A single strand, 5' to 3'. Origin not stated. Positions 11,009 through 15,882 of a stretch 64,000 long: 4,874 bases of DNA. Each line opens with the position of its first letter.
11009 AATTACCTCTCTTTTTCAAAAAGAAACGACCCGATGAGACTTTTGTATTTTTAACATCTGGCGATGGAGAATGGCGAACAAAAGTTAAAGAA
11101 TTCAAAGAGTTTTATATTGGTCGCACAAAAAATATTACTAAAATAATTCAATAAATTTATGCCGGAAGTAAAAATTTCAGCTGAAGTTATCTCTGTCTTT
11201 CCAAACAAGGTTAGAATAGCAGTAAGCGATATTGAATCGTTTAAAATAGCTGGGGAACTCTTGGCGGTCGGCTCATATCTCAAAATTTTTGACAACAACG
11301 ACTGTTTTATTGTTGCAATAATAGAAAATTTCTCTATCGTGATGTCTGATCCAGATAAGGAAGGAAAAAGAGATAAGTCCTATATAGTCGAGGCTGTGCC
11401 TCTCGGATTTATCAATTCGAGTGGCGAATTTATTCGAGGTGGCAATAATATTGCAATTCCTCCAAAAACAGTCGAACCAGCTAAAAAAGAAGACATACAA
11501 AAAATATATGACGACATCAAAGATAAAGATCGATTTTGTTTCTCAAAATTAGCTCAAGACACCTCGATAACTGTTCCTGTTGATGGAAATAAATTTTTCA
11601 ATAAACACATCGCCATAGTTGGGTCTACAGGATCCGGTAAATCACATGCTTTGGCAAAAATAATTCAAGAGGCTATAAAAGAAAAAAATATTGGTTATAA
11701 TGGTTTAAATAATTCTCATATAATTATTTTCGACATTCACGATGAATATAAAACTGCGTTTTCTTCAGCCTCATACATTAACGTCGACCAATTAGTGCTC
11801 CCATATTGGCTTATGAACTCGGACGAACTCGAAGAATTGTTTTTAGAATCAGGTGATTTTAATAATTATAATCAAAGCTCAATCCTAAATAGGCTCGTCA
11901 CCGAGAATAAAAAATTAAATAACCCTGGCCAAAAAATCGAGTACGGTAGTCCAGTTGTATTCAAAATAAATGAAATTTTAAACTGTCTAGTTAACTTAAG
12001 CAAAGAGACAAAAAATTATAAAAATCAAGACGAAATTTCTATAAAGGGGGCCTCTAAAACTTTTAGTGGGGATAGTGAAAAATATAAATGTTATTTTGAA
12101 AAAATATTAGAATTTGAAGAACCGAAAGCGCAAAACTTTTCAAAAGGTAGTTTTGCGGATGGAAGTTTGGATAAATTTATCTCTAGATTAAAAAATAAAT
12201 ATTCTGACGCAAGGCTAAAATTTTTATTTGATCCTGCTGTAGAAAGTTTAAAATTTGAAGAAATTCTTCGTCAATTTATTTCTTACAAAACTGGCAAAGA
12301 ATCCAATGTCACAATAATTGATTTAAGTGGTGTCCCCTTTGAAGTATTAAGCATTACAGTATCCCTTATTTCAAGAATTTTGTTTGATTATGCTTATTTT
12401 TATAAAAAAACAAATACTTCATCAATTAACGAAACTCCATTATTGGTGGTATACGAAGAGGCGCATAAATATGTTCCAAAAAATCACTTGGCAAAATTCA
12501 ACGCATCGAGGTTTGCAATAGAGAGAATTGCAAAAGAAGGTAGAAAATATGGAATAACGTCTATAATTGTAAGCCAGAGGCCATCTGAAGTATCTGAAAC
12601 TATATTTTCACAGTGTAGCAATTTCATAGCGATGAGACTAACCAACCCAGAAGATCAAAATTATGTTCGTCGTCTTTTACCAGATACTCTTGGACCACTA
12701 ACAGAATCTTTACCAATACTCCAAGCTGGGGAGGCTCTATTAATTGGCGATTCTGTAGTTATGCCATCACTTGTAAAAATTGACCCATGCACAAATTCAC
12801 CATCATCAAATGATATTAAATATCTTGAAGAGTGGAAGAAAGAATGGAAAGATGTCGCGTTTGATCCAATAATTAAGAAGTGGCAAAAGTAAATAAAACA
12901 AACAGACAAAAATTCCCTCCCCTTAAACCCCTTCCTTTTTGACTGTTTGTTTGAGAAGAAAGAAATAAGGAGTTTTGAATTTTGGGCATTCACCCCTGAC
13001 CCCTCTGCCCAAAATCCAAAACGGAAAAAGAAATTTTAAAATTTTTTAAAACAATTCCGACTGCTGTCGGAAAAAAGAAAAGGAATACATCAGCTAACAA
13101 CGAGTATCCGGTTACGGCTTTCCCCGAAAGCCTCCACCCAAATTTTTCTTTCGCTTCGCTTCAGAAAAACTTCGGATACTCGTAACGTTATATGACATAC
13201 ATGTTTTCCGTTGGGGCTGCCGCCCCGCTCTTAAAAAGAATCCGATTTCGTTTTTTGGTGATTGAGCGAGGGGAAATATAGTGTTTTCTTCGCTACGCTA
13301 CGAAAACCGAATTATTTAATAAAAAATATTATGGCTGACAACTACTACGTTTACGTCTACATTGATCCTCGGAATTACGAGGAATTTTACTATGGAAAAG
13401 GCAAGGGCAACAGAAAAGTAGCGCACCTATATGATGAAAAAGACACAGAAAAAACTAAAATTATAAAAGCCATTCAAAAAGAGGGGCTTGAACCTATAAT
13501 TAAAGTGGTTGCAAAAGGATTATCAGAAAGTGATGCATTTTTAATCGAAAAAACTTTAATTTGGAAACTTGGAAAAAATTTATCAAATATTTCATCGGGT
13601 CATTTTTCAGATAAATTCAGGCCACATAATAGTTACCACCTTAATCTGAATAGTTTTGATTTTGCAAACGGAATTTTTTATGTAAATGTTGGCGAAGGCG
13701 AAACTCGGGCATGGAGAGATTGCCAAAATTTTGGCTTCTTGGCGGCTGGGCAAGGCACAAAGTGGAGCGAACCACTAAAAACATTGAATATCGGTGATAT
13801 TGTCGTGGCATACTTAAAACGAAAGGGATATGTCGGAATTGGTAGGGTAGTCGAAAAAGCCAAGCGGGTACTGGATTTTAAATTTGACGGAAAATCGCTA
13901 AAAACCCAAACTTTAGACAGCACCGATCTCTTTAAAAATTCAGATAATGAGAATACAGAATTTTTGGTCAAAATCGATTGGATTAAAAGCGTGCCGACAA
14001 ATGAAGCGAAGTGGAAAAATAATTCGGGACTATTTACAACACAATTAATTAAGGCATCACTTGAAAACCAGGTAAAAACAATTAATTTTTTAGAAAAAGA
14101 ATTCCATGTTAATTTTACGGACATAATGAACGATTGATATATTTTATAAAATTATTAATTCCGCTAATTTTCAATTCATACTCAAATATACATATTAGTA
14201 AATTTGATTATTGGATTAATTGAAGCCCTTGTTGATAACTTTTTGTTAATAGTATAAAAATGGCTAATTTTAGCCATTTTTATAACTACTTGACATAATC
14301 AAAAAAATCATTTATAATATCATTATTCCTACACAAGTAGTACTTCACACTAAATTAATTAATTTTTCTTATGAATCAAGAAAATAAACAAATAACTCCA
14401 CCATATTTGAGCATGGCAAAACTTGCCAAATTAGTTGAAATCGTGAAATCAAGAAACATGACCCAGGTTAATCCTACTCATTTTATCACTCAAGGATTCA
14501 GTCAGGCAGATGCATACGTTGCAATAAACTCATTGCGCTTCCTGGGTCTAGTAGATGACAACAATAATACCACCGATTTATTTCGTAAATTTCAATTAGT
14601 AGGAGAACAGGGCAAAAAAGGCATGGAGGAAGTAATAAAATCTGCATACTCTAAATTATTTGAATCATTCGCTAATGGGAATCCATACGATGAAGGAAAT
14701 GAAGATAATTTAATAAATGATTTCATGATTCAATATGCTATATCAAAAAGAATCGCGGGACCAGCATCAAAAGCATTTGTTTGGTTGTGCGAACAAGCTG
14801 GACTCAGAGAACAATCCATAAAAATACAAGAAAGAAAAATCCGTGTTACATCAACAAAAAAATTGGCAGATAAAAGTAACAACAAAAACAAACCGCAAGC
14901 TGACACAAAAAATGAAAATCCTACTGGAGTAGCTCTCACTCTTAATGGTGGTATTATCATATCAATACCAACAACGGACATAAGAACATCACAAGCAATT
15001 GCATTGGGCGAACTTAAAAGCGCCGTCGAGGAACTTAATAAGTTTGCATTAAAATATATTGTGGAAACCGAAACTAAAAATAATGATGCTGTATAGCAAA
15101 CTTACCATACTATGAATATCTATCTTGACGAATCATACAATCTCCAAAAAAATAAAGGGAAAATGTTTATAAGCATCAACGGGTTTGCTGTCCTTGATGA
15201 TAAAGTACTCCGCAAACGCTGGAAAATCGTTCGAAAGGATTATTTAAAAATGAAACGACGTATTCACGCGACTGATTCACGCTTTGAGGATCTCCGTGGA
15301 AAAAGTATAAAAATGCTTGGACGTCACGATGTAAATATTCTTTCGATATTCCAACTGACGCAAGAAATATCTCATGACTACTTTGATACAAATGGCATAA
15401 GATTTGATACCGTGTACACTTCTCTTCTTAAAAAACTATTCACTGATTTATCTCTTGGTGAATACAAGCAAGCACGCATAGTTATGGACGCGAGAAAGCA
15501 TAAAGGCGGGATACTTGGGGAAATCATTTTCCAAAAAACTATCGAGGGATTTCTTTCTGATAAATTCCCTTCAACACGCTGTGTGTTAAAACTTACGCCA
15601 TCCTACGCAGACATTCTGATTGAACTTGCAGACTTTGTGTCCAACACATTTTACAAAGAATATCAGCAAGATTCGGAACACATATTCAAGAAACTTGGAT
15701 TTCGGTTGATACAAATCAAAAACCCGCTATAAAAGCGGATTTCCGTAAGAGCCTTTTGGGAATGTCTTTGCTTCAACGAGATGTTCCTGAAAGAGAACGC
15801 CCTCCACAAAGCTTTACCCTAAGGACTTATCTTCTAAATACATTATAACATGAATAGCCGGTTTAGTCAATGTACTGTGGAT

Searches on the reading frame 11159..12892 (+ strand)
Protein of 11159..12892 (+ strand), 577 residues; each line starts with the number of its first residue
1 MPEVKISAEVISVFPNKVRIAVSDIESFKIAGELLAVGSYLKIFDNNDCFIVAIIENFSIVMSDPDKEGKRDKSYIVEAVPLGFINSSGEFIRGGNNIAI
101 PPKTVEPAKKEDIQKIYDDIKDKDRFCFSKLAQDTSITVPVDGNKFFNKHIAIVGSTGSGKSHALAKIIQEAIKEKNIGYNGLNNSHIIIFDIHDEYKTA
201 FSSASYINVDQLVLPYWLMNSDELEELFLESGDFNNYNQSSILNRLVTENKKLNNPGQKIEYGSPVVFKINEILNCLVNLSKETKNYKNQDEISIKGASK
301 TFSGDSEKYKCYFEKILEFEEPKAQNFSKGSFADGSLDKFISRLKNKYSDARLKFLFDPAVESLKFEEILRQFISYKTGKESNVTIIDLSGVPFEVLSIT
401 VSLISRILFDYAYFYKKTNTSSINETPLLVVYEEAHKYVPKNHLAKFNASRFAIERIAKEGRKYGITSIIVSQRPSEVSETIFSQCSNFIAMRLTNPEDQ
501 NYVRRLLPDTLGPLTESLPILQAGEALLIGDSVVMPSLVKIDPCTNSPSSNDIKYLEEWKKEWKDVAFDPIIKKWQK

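Call 20: search_protein_families(library=pfam, proteins=[window:11159-12892:+], max_evalue=0.001)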
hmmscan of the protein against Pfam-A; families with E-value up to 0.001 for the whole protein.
window:11159-12892:+ (577 aa): 3 families
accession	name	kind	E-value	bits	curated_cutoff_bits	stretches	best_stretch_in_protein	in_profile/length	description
PF01935.23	DUF87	-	1.2e-35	124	23.2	1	129-406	4-218/220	Helicase HerA, central domain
PF01580.24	FtsK_SpoIIIE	-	8.3e-08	32.4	24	0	149-173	40-64/221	FtsK/SpoIIIE family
PF10412.15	TrwB_AAD_bind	-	9.5e-06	25.2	20.5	1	148-204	15-62/387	Type IV secretion-system coupling protein DNA-binding domain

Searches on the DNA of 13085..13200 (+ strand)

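Call 39: build_rna_model(alignment_id=A2)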
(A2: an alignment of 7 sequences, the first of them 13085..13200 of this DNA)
Model R1 built from alignment A2 (7 sequences, 159 columns); structure: RNAalifold consensus: no base pair, so sequence only.
model positions 119; base pairs 0; branch points 0; effective number of sequences 3.91; information 0.486 bits per position. No base pairs: searches with it score sequence only.
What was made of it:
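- Tried and rejected: RNAalifold on the first element alignment gave no consensus pairs because the loops do not align, so model R1 is sequence-only (call 39).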

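Call 40: search_with_rna_model(model_id=R1, sources=[window, L001, L002, L003, L005, L007, L008, L009, L010, L011, L012, L013, L014, L015, L016, L017, L018, L020, L021, L025, L026, L028, L029, L030, L031, L033, L034, L035, L036, L037, L038, L039, L040, L041, L046, L047, L048, L051, L053, L054, L055, L056, L059, L063], max_evalue=1)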
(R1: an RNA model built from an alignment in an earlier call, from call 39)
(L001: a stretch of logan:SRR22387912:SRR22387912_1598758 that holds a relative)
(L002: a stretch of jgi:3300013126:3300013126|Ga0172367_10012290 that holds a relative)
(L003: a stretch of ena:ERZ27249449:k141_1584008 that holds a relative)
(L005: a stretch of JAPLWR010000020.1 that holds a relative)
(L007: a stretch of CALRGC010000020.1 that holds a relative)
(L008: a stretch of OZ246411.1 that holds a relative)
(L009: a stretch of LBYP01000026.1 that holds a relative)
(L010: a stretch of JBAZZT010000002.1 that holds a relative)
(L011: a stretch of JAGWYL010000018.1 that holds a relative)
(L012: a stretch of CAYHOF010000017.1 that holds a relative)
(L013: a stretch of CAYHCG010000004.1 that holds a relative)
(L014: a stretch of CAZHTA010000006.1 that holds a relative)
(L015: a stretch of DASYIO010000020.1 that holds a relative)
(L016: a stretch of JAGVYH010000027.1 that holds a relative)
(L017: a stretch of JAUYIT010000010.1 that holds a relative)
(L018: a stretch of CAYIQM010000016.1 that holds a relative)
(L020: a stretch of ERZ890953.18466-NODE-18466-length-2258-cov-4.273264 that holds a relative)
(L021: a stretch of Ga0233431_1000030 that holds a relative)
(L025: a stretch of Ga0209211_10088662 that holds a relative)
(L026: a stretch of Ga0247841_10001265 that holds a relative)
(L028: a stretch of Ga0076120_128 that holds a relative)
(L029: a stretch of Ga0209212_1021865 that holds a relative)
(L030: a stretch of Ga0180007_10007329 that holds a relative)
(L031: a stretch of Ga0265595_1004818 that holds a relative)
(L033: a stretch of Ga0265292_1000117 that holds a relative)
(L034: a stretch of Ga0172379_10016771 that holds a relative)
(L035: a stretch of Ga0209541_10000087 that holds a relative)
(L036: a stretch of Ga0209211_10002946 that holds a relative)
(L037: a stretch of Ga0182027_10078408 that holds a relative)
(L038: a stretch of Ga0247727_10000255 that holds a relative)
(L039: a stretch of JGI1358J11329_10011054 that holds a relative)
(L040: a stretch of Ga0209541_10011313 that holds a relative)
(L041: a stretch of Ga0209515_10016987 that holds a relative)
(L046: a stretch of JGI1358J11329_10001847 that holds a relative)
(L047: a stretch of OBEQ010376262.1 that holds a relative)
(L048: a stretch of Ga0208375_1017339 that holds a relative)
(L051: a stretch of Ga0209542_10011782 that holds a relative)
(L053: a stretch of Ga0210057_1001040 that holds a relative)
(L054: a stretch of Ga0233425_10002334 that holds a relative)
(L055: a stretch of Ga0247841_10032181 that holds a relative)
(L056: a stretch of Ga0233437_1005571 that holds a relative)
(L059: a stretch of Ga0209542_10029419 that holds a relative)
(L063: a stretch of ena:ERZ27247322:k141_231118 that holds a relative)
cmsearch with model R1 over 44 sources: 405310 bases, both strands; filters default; matches with E-value up to 1: 18.
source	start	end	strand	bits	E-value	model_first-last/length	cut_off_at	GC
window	13086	13198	+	79.8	2.6e-23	2-118/119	-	0.43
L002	1510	1665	+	72.1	6.5e-21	2-119/119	-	0.35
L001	1754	1892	+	72.1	6.7e-21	2-119/119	-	0.35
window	16065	16167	+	64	2.3e-18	2-119/119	-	0.51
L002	2748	2884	+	52.4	8.9e-15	2-118/119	-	0.51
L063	9578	9713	+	49.1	1e-13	3-118/119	-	0.33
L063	5554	5666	+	48.1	2e-13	2-118/119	-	0.33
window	17442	17523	+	47.4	3.4e-13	2-117/119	-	0.43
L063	10239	10329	+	36.6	8.1e-10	2-119/119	-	0.44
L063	7510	7603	+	35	2.6e-09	4-119/119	-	0.59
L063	6145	6230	+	34.4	3.8e-09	4-119/119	-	0.48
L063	8837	8927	+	28.3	3.1e-07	6-118/119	-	0.43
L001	1122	1237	+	27.4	5.7e-07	2-98/119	-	0.34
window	16710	16839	+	27.1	7.4e-07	17-118/119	-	0.35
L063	8121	8238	+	22.7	1.7e-05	2-117/119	-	0.39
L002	826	935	+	20.7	7.3e-05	21-118/119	-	0.35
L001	86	161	+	18.5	0.00034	43-119/119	-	0.34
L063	7414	7448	+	12.9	0.019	84-118/119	-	0.34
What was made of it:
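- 13086..13198 (+): attC-like element E1. R'' AGCTAAC 13092-13098, L'' 13100-13110, L' 13173-13183, R' GTTATAT 13187-13193. Model R1 hit at 79.8 bits (call 40).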

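Call 73: search_with_rna_model(model_id=R1, sources=[L071, L065, L069, L070, L004, L022, L027, L032, L042, L043, L044, L045, L049, L050, L052, L057, L058, L060, L061, L062, L064], max_evalue=1)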
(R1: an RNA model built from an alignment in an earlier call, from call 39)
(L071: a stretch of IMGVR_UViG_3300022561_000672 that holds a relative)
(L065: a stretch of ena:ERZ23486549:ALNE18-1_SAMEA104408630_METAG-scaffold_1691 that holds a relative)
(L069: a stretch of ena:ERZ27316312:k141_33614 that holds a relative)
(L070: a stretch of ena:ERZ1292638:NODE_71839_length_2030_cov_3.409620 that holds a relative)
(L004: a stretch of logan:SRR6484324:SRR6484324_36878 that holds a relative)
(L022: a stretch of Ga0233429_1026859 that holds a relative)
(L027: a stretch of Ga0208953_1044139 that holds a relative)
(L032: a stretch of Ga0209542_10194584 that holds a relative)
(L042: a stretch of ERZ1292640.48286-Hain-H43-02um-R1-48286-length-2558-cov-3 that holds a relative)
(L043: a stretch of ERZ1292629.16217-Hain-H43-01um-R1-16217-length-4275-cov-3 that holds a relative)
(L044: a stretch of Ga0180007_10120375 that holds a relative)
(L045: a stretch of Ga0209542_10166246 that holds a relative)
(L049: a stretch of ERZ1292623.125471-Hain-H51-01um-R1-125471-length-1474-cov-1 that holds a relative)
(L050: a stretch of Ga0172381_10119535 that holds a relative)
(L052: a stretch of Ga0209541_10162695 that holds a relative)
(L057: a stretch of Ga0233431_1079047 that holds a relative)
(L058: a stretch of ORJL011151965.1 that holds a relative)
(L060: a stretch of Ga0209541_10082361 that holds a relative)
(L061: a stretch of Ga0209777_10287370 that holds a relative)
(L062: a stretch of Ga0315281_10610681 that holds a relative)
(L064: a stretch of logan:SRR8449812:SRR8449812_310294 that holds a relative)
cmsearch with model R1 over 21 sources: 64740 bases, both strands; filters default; matches with E-value up to 1: 1.
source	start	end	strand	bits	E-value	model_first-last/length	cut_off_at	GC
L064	8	47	+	15.3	0.00054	80-119/119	-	0.43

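Call 95: search_with_rna_model(model_id=R1, sources=[L089, L090, L091], max_evalue=1)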
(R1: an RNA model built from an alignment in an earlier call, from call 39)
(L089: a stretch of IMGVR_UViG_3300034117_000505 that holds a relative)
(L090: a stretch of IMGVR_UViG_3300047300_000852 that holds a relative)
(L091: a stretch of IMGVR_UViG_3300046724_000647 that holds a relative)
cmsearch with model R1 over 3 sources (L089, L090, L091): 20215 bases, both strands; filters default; matches with E-value up to 1: 1.
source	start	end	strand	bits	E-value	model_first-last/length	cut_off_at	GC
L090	5868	5899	+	14.3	0.00036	80-112/119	-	0.44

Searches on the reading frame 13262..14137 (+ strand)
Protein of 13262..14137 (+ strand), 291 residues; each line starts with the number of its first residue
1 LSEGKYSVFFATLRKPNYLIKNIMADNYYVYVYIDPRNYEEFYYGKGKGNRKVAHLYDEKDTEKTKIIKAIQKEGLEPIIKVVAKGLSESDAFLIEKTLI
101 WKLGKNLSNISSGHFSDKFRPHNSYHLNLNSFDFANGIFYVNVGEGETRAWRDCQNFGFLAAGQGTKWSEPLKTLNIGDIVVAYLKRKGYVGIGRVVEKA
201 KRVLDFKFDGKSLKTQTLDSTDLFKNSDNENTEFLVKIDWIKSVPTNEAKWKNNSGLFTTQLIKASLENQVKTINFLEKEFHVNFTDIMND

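Call 6: search_protein_families(library=pfam, proteins=[window:13262-14137:+], max_evalue=1)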
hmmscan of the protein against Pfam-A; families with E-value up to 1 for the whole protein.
window:13262-14137:+ (291 aa): 1 family
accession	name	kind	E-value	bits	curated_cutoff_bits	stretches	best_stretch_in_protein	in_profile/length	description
PF22945.2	LEM-3_GIY-YIG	-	8.6e-10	39.2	27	1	42-119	28-113/151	LEM-3-like GIY-YIG domain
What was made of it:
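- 13188..16155 (+): Cassette 1, with three genes: GIY-YIG 13262-14137, DUF5343 14371-15096, DUF3800 15112-15732. It carries its own terminal inverted repeats (13187-13212 / 16052-16077 and 13227-13257 / 16003-16033). Its attC-like element is E2. Pfam assignments from call 6.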

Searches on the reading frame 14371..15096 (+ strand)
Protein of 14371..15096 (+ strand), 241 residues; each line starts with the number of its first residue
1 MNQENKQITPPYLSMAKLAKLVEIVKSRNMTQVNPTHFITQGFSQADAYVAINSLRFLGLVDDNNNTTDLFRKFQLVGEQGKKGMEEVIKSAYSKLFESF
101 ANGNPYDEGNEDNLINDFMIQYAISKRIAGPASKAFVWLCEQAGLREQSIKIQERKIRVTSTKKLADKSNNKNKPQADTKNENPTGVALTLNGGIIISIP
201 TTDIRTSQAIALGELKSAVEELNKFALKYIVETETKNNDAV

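Call 6: search_protein_families(library=pfam, proteins=[window:14371-15096:+], max_evalue=1)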
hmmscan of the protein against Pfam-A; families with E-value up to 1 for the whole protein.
window:14371-15096:+ (241 aa): 3 families
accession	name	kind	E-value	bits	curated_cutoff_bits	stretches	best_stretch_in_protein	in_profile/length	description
PF17278.7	DUF5343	-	3.3e-11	44.1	27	1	11-148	1-138/140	Family of unknown function (DUF5343)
PF23871.1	DUF7226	-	0.075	13.4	27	1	19-105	3-85/142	Domain of unknown function (DUF7226)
PF03743.19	TrbI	-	0.081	13.2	35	1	39-99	57-109/188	Bacterial conjugation TrbI-like protein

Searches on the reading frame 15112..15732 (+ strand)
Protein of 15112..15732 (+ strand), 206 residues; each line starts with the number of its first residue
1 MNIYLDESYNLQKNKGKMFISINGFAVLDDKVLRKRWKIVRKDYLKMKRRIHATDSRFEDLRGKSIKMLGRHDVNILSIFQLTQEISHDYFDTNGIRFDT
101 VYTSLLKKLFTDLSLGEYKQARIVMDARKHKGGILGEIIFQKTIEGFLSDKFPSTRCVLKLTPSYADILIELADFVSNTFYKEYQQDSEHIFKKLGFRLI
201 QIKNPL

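Call 6: search_protein_families(library=pfam, proteins=[window:15112-15732:+], max_evalue=1)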
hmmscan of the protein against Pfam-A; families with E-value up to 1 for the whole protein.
window:15112-15732:+ (206 aa): 1 family
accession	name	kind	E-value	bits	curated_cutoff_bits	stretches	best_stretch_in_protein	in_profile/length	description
PF12686.12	DUF3800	-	4.1e-06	28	21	1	2-182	1-148/149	Protein of unknown function (DUF3800)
